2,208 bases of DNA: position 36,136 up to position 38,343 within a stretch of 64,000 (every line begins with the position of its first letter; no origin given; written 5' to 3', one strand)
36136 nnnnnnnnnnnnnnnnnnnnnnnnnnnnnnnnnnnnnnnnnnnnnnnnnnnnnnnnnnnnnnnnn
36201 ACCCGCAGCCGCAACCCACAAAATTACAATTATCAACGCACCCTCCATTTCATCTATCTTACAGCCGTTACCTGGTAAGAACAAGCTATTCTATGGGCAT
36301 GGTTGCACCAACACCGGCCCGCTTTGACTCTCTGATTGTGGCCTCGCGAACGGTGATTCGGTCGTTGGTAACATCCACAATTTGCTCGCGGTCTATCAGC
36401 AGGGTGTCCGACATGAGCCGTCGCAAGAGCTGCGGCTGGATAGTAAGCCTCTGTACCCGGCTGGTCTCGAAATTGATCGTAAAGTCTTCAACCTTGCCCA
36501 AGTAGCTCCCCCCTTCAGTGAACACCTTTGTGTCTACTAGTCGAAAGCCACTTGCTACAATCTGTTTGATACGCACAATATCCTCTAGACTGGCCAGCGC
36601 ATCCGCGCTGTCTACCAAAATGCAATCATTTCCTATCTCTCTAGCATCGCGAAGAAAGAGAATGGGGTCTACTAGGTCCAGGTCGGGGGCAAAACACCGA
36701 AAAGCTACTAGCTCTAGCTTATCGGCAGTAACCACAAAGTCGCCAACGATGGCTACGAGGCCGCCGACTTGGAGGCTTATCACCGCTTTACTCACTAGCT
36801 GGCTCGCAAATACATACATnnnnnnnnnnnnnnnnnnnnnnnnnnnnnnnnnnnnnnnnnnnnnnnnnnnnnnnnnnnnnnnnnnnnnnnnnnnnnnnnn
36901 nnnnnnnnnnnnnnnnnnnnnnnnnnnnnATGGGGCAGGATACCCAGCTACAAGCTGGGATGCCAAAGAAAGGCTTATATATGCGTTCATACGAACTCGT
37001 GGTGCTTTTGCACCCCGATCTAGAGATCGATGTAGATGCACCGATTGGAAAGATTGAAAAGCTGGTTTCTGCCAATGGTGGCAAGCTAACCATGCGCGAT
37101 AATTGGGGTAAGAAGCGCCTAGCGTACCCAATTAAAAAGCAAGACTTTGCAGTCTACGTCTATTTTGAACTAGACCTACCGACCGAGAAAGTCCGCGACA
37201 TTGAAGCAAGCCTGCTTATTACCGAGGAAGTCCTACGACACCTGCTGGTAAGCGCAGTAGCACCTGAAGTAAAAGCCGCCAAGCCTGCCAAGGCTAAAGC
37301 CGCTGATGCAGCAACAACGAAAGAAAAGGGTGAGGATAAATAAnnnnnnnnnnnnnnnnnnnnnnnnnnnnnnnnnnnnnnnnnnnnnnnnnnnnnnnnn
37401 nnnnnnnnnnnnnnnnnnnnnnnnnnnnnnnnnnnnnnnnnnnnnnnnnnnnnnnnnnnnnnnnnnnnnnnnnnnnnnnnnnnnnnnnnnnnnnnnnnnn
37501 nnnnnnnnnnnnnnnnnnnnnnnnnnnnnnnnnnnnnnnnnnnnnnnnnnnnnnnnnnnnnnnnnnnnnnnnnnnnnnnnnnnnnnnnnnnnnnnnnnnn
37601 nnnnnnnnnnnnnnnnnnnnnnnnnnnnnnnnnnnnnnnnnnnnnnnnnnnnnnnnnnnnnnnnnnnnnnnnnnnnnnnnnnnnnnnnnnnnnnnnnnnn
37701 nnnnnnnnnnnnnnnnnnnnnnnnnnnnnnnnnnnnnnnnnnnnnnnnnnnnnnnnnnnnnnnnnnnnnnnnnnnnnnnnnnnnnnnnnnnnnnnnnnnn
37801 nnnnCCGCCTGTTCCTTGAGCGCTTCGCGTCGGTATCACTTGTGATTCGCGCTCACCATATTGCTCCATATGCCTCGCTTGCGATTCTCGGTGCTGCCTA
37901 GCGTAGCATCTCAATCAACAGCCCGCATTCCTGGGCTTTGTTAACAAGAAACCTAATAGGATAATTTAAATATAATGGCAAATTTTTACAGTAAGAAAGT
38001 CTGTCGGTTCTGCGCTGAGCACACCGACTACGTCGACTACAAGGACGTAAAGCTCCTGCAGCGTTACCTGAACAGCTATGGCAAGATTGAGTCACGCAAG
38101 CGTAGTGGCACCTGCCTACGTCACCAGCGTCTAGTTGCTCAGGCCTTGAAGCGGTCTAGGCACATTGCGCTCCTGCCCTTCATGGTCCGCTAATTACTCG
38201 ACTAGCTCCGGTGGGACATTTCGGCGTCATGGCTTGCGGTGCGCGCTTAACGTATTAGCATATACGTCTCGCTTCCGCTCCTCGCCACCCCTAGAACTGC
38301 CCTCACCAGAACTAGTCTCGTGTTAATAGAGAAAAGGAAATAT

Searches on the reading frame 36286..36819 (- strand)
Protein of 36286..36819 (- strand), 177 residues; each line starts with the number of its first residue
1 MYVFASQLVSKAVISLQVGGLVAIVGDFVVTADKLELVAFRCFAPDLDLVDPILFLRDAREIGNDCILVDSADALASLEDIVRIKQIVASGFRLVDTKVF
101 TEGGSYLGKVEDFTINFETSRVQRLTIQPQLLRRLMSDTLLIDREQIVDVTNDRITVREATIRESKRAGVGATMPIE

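Call 64: search_protein_families(library=pfam, proteins=[window:36286-36819:-], max_evalue=0.01)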
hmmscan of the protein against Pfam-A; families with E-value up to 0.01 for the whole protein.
window:36286-36819:- (177 aa): 1 family
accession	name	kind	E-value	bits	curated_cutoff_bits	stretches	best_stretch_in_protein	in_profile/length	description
PF05239.21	PRC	-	4.6e-10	39.8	21.2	1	93-158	8-72/78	PRC-barrel domain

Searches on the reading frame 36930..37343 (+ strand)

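Call 64: search_protein_families(library=pfam, proteins=[window:36930-37343:+], max_evalue=0.01)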
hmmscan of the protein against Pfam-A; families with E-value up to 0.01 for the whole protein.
window:36930-37343:+ (137 aa): 1 family
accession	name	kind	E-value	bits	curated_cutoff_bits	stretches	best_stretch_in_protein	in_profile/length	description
PF01250.22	Ribosomal_S6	-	3.4e-22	78.9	27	1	21-107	2-89/90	Ribosomal protein S6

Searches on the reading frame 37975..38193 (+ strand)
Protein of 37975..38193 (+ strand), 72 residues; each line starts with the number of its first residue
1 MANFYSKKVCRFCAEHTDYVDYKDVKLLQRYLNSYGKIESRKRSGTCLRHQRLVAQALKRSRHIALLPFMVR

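Call 64: search_protein_families(library=pfam, proteins=[window:37975-38193:+], max_evalue=0.01)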
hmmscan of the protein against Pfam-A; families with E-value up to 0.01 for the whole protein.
window:37975-38193:+ (72 aa): 1 family
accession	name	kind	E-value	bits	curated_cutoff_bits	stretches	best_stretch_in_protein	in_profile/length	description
PF01084.26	Ribosomal_S18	-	2.5e-20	72.7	21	1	17-67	2-52/52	Ribosomal protein S18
